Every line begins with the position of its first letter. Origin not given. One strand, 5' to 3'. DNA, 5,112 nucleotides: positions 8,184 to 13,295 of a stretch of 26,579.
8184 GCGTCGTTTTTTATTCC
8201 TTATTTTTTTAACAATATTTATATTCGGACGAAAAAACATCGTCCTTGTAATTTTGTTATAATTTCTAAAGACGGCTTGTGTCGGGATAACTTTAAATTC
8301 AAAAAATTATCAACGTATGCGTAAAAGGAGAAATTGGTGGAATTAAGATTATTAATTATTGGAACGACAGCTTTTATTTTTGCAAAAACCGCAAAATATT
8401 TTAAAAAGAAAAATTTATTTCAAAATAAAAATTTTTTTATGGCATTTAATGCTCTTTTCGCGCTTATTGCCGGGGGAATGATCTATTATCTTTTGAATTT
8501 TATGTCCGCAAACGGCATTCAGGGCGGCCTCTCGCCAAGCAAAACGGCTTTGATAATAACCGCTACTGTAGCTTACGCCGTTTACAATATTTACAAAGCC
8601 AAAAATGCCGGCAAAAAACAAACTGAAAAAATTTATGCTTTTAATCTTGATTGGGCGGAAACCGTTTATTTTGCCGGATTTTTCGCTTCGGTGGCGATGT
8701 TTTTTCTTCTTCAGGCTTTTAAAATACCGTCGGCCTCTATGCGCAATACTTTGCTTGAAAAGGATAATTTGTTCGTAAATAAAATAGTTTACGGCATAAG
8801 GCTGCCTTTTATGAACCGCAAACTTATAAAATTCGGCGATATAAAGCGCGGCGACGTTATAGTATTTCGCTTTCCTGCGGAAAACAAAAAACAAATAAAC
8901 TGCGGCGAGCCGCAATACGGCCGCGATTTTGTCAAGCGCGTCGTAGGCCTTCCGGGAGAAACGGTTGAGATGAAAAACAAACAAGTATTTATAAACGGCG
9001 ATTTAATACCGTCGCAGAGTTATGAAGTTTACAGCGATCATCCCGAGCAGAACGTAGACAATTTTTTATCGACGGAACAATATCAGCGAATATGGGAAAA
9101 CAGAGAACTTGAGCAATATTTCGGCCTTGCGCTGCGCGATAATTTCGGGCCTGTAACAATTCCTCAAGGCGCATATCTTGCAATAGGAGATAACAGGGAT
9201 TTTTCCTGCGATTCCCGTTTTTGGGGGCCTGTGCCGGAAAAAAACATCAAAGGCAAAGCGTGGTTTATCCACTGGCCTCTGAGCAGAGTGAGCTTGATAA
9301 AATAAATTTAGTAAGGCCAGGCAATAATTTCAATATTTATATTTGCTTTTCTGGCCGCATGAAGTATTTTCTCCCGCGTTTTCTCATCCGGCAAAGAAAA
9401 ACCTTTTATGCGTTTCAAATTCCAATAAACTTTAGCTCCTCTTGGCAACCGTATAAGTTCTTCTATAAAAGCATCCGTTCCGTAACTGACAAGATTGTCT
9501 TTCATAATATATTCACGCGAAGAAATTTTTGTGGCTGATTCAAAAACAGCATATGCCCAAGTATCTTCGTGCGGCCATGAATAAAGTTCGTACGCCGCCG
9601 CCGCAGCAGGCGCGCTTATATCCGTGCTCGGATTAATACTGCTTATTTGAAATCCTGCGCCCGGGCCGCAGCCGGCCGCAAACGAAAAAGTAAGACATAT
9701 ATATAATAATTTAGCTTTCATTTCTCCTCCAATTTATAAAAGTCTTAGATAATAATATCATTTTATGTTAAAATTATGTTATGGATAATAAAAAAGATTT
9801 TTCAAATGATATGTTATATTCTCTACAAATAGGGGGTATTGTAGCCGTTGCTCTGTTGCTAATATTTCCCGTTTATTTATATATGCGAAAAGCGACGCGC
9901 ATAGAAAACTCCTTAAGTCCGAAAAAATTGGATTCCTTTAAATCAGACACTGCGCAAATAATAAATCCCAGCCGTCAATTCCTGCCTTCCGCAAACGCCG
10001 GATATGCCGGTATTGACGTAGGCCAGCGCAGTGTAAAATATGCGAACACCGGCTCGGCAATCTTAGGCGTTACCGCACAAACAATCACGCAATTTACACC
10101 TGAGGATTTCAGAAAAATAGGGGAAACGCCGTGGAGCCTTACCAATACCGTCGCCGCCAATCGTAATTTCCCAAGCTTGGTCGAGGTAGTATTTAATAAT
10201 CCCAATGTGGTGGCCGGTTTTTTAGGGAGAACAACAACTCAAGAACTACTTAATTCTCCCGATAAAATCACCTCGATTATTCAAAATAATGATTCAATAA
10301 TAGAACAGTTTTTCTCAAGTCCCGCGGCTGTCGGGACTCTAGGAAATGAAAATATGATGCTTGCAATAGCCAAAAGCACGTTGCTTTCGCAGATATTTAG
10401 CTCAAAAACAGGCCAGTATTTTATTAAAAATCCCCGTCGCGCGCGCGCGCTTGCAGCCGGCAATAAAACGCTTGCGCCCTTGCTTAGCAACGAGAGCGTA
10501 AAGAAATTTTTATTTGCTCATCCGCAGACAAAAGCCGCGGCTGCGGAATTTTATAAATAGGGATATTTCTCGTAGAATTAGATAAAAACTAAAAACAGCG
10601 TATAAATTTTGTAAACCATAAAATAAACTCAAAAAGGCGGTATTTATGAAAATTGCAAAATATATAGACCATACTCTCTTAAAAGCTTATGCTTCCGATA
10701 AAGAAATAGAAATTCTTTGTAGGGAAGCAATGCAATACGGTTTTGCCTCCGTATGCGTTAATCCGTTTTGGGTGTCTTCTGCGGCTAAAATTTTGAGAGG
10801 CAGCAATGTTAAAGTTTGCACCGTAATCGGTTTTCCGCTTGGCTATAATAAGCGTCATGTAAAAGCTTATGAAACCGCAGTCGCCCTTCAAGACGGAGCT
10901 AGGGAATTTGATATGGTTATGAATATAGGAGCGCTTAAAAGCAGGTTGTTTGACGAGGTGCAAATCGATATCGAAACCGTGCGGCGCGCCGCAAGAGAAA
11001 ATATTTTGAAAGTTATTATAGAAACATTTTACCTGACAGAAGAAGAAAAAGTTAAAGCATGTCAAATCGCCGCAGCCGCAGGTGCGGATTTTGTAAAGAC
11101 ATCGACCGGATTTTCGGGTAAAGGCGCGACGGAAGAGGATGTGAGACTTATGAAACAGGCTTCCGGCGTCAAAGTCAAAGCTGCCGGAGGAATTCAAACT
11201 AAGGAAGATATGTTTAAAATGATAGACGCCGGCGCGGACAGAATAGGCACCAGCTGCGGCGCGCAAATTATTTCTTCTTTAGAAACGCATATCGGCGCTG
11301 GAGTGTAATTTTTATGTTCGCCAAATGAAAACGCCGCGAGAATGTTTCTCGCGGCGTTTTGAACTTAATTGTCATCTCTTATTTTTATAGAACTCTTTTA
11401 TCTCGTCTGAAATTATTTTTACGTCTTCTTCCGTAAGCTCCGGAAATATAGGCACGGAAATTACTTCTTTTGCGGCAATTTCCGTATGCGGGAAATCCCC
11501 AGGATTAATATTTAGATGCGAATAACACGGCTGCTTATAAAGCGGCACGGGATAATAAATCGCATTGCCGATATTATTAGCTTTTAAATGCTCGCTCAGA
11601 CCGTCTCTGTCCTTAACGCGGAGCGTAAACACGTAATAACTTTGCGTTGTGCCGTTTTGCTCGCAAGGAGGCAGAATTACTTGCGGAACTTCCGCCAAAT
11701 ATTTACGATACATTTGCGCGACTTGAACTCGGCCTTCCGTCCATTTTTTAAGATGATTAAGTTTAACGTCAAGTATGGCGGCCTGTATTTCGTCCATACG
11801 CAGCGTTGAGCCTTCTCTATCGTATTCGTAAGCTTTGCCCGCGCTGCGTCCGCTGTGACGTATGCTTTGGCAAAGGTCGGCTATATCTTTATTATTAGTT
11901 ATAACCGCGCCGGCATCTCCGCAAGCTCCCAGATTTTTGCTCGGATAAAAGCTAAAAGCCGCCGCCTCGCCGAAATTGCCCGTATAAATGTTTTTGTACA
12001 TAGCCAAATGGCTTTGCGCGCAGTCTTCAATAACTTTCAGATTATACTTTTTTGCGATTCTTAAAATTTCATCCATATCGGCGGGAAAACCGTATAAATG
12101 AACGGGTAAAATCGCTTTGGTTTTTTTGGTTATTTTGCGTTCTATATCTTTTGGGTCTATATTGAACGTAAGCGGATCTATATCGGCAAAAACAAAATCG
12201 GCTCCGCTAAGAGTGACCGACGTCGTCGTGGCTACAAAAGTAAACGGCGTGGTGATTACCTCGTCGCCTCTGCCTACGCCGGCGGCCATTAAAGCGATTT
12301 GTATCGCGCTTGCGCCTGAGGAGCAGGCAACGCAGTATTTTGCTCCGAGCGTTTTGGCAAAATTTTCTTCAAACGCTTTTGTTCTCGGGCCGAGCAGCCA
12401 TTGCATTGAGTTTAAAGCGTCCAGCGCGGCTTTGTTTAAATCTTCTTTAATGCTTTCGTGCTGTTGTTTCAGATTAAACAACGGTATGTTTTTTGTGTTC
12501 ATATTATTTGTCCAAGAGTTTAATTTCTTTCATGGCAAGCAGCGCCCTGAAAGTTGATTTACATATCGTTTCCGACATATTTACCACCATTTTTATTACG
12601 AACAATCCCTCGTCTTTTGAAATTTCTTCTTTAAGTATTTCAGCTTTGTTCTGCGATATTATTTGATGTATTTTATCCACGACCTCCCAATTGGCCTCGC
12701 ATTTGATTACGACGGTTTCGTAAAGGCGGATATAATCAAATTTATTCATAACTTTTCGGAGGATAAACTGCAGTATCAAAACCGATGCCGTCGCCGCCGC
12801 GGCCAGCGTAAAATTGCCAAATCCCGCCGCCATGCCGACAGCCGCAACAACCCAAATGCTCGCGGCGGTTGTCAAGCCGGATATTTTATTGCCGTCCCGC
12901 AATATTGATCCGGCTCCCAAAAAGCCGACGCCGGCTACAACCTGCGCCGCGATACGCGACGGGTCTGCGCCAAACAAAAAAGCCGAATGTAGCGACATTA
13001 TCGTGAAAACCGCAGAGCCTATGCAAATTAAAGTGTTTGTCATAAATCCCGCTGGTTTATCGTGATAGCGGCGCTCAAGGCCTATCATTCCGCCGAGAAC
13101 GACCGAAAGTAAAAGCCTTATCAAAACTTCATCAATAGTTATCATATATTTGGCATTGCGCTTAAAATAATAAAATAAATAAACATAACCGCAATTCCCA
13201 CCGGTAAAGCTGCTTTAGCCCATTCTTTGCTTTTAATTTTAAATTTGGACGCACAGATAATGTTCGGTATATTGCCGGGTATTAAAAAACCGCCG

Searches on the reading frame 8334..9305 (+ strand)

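Call 11: search_protein_families(library=pfam, proteins=[window:8334-9305:+])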
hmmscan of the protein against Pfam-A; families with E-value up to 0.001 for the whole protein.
window:8334-9305:+ (323 aa): 1 family
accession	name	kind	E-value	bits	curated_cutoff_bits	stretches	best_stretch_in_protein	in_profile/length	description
PF10502.14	Peptidase_S26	-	1.9e-45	155.2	22.9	1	106-314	3-168/168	Signal peptidase, peptidase S26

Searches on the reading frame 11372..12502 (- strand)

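Call 11: search_protein_families(library=pfam, proteins=[window:11372-12502:-])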
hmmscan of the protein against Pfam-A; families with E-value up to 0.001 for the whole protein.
window:11372-12502:- (376 aa): 5 families
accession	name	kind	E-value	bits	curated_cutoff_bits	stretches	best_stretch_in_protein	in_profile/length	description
PF01041.23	DegT_DnrJ_EryC1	-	4e-114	382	19.8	1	17-368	2-359/360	DegT/DnrJ/EryC1/StrS aminotransferase family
PF00155.27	Aminotran_1_2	-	4.4e-09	36.4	19.7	1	22-169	22-194/361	Aminotransferase class I and II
PF01053.26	Cys_Met_Meta_PP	-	7.3e-08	31.8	27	1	39-160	52-173/381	Cys/Met metabolism PLP-dependent enzyme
PF00266.25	Aminotran_5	-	6.5e-06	25.8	21.5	1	33-168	37-183/371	Aminotransferase class-V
PF01212.27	Beta_elim_lyase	-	7e-05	22.7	27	1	39-165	32-173/288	Beta-eliminating lyase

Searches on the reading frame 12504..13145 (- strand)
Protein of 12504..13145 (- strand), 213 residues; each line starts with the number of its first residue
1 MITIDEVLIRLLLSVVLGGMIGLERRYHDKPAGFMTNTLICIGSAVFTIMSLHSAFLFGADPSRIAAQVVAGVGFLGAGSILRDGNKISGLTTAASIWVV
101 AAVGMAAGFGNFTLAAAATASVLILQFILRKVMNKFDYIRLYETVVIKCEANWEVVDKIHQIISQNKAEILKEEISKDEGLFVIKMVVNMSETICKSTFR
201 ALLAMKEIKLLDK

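Call 11: search_protein_families(library=pfam, proteins=[window:12504-13145:-])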
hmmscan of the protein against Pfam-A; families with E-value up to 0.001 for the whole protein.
window:12504-13145:- (213 aa): 1 family
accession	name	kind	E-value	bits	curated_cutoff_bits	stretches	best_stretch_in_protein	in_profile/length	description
PF02308.21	MgtC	-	3.4e-38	131.1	31.4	1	11-133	1-119/121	MgtC family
